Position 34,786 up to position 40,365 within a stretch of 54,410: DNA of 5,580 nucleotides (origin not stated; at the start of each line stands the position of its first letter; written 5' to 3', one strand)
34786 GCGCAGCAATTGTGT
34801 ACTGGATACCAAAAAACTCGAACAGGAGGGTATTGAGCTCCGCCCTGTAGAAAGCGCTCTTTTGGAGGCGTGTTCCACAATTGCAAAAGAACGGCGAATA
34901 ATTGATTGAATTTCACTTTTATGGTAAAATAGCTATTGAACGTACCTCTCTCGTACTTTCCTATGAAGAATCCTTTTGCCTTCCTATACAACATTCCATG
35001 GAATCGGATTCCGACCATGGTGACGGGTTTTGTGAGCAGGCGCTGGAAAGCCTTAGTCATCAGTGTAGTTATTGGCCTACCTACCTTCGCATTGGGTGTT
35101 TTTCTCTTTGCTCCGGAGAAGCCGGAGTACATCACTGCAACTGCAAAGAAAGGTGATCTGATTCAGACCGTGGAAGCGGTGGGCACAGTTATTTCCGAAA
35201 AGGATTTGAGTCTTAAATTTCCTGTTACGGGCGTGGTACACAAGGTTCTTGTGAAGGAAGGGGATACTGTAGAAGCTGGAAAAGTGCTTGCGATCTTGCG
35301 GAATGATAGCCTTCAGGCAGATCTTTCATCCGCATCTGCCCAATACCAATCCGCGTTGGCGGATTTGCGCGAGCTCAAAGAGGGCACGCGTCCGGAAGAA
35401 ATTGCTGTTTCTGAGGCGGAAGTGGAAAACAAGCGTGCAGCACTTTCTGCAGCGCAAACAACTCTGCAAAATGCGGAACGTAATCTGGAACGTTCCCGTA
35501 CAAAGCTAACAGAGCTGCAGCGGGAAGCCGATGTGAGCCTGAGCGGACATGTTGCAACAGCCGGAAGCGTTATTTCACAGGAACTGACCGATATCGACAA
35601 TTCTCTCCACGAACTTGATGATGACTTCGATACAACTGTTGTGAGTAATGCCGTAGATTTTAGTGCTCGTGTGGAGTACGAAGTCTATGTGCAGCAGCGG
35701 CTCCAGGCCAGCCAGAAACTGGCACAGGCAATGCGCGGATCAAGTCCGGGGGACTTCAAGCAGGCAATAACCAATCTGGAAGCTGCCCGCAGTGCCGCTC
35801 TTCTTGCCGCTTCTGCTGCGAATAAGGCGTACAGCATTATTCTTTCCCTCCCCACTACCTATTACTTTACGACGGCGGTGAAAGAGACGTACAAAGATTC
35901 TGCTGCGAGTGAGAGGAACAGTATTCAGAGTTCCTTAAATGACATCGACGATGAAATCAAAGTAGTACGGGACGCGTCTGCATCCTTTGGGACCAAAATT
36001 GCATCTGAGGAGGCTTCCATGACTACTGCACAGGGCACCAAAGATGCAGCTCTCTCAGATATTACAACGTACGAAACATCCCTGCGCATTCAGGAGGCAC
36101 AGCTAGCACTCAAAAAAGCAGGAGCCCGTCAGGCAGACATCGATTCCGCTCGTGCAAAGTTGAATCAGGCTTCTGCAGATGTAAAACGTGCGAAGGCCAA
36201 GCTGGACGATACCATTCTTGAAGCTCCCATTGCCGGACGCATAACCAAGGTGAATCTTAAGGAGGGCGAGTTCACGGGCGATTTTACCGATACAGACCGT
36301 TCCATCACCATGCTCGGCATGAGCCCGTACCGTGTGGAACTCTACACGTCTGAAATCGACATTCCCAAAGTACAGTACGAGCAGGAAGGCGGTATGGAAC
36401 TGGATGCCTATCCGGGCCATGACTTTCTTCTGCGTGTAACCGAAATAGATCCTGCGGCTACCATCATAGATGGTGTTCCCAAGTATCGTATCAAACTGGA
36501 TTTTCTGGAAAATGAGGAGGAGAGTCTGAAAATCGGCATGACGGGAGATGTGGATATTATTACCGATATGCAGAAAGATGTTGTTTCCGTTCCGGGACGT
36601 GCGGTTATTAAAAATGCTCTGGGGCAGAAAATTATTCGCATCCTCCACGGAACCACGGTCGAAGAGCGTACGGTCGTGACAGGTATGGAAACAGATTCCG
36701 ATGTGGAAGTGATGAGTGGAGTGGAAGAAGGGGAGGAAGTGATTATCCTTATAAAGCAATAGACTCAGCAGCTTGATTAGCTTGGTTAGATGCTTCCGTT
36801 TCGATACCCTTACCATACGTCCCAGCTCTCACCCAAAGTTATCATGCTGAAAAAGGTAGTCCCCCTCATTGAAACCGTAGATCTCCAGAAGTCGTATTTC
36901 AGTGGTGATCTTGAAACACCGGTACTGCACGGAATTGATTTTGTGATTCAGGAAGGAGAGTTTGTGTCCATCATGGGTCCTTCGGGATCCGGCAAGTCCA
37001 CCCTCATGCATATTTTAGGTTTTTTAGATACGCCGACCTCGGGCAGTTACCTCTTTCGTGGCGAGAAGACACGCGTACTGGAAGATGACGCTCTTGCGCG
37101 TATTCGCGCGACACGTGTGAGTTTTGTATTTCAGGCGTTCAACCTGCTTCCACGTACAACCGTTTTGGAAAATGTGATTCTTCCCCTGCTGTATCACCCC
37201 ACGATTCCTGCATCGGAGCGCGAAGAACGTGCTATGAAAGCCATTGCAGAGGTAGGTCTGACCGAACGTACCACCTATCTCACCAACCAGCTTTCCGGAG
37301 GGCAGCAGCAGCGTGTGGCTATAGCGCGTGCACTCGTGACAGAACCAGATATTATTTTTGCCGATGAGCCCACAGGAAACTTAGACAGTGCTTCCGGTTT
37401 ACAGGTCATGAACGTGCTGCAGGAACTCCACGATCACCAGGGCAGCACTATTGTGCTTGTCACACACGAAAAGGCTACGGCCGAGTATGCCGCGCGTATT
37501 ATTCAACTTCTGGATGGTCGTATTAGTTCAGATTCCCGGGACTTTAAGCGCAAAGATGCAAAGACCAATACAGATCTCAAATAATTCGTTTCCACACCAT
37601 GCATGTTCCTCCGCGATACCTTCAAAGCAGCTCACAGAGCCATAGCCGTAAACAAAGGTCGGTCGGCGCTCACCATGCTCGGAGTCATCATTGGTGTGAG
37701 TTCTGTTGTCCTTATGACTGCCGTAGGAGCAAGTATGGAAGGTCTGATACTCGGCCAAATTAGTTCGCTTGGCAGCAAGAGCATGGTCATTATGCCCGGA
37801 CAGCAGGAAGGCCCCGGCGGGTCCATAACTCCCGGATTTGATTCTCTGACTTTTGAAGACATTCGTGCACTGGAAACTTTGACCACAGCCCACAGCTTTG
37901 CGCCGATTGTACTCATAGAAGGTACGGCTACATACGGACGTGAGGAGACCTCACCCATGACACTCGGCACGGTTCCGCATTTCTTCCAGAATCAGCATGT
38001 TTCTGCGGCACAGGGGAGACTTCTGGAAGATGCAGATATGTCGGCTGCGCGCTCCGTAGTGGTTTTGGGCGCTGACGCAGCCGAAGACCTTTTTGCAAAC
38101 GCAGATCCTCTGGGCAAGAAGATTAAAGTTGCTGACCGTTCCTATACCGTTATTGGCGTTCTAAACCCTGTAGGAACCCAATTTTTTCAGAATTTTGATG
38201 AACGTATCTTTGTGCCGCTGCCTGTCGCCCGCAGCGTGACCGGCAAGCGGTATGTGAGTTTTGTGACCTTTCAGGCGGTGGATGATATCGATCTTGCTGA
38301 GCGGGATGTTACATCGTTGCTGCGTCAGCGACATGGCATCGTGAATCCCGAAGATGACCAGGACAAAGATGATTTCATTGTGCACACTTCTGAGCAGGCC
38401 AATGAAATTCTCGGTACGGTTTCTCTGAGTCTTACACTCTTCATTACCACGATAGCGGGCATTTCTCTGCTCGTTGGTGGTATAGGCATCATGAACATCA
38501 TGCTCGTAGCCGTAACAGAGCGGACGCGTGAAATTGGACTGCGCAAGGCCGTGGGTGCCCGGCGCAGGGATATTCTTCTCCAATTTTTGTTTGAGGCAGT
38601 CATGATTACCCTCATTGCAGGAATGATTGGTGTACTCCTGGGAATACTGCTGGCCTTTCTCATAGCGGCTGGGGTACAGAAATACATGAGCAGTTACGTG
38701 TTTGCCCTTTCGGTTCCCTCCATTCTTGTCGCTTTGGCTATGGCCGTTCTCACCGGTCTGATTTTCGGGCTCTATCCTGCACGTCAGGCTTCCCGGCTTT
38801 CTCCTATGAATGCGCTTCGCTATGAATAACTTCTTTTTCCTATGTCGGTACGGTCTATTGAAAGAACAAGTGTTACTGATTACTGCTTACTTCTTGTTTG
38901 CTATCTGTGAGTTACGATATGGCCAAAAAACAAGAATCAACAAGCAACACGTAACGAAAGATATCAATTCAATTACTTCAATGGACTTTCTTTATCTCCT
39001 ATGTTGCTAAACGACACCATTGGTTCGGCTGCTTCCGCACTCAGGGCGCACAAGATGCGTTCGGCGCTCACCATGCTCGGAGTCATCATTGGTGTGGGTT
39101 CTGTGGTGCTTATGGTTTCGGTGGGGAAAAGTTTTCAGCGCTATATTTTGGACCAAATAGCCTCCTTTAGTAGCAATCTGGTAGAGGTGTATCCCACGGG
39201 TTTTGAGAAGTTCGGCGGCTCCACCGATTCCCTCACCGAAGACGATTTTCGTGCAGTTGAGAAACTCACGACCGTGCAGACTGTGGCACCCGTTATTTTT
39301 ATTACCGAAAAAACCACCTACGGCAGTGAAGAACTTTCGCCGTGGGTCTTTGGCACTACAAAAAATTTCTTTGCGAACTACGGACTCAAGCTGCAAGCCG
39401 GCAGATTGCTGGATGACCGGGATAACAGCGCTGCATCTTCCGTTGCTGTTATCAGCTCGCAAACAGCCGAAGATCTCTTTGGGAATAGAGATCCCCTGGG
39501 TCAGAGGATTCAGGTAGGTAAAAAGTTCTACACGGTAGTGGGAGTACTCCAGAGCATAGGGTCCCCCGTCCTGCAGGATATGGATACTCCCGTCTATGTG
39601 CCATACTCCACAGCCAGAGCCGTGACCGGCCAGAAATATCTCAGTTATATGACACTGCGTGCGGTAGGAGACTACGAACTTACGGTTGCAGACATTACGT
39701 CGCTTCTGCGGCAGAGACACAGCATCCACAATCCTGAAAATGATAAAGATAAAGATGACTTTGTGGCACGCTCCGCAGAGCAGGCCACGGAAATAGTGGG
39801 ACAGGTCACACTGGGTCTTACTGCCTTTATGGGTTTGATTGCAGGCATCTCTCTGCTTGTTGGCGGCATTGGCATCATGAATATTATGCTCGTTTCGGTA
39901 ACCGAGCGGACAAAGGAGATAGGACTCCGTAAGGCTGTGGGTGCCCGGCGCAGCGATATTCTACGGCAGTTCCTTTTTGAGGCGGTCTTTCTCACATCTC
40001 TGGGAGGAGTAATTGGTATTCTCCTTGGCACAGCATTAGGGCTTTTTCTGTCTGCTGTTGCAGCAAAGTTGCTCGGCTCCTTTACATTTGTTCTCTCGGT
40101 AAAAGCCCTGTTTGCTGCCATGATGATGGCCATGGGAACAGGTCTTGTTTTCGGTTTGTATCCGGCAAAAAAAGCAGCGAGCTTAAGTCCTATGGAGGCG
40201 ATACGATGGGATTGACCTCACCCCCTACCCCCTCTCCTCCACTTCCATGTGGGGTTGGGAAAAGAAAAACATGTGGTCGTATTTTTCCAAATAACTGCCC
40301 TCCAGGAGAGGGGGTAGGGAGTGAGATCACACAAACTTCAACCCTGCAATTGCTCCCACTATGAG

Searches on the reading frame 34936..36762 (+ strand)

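Call 39: search_protein_families(library=pfam, proteins=[window:34936-36762:+], max_evalue=0.001)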
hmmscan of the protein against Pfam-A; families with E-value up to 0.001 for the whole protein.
window:34936-36762:+ (608 aa): 4 families
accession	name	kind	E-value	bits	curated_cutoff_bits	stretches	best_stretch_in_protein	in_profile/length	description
PF16576.10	HlyD_D23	-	2e-10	40.8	30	1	349-535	24-212/214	Barrel-sandwich domain of CusB or HlyD membrane-fusion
PF13437.12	HlyD_3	-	9.7e-10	39.6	22.2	1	428-533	2-105/106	HlyD family secretion protein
PF13533.13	Biotin_lipoyl_2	-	1.8e-08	34.5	29.8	1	93-121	3-31/32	Biotin-lipoyl like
PF00364.28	Biotin_lipoyl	-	2.3e-06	27.8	22.1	1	66-121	17-73/73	Biotin-requiring enzyme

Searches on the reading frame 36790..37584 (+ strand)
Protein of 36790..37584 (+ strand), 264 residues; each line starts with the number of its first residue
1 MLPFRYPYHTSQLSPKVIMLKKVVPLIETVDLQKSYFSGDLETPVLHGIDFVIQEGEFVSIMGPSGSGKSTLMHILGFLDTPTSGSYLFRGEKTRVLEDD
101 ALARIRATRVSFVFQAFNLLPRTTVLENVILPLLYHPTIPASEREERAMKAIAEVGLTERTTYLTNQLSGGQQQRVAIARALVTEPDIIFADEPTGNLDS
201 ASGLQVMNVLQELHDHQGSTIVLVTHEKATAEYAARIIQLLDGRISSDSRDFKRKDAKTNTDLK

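Call 39: search_protein_families(library=pfam, proteins=[window:36790-37584:+], max_evalue=0.001)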
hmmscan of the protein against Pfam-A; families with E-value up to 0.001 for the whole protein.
window:36790-37584:+ (264 aa): 4 families
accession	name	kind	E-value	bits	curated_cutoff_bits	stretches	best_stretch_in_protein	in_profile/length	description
PF00005.33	ABC_tran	-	3.3e-33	115.6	25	1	46-195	1-136/137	ABC transporter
PF02463.25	SMC_N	-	2.2e-06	27.7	40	1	56-240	24-211/220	RecF/RecN/SMC N terminal domain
PF13304.12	AAA_21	-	0.00032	21.3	27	0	59-121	2-83/304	AAA domain, putative AbiEii toxin, Type IV TA system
PF13555.12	AAA_29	-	0.00068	19.8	27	0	51-73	17-39/61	P-loop containing region of AAA domain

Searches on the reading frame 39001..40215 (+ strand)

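Call 22: search_protein_families(library=pfam, proteins=[window:39001-40215:+], max_evalue=0.01)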
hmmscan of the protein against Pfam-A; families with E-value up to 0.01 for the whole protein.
window:39001-40215:+ (404 aa): 2 families
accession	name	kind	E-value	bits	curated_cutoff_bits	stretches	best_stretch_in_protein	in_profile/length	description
PF12704.14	MacB_PCD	-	1.6e-42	146.6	27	1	21-221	1-191/207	MacB-like periplasmic core domain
PF02687.27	FtsX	-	8.5e-21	74.7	25.5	1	279-397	2-120/120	FtsX-like permease C-terminal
